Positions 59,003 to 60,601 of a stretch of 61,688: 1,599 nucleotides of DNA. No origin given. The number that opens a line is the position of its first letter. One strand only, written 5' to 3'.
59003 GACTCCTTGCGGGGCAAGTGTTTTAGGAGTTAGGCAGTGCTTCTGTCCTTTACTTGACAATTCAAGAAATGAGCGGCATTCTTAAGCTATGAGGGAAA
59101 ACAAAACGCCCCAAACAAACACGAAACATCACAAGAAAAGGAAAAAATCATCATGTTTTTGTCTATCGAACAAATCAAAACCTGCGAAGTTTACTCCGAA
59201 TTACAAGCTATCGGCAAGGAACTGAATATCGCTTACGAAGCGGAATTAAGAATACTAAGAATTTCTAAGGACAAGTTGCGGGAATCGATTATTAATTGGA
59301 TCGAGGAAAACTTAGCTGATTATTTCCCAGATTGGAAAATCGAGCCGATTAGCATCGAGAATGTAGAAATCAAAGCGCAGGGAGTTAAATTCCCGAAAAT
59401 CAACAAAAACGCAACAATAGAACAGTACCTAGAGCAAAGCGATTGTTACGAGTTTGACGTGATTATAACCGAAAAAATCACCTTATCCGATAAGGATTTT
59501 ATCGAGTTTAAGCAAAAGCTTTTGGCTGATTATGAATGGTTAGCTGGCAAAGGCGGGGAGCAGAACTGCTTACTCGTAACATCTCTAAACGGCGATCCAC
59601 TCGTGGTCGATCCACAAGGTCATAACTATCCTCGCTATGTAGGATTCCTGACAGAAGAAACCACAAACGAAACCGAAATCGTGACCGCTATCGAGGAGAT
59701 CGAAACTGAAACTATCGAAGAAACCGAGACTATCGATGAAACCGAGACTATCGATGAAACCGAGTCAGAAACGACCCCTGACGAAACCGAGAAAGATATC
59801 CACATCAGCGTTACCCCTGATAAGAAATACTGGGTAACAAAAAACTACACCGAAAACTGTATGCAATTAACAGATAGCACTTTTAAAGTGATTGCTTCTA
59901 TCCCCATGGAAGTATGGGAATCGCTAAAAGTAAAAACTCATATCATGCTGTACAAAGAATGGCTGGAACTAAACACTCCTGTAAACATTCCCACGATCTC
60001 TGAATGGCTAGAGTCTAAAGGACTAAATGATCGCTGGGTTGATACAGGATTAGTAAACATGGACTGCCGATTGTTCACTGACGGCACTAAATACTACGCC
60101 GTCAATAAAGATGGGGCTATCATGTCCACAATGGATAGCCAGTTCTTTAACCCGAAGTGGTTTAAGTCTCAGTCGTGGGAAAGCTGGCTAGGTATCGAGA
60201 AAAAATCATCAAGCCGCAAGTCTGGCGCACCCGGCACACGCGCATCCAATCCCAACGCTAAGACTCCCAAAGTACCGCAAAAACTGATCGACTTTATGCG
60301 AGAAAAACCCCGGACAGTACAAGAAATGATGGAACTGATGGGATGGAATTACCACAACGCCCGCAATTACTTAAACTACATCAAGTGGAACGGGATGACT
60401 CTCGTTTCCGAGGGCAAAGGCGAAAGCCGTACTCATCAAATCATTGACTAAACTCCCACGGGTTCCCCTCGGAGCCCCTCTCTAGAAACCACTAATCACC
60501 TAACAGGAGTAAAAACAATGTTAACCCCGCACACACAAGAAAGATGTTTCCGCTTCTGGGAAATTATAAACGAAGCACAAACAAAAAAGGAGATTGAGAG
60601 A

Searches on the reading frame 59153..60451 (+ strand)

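Call 42: search_protein_families(library=pfam, proteins=[window:59153-60451:+], max_evalue=0.01)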
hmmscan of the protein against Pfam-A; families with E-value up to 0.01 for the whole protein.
window:59153-60451:+ (432 aa): 2 families
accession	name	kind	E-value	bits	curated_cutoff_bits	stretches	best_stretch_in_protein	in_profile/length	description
PF09201.16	SRX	-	0.00023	21.5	29.9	1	171-265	25-116/148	SRX, signal recognition particle receptor alpha subunit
PF05771.16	Pox_A31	-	0.00063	20.2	22.4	1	46-119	3-76/113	Poxvirus A31 protein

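Call 47: search_protein_families(library=phrogs, proteins=[window:59153-60451:+], max_evalue=0.0001)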
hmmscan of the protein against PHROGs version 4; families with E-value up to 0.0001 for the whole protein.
window:59153-60451:+ (432 aa): 1 family
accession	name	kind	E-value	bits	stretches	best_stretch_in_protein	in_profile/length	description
phrog_21303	-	unknown function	1.2e-08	36.2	1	87-168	9-94/101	-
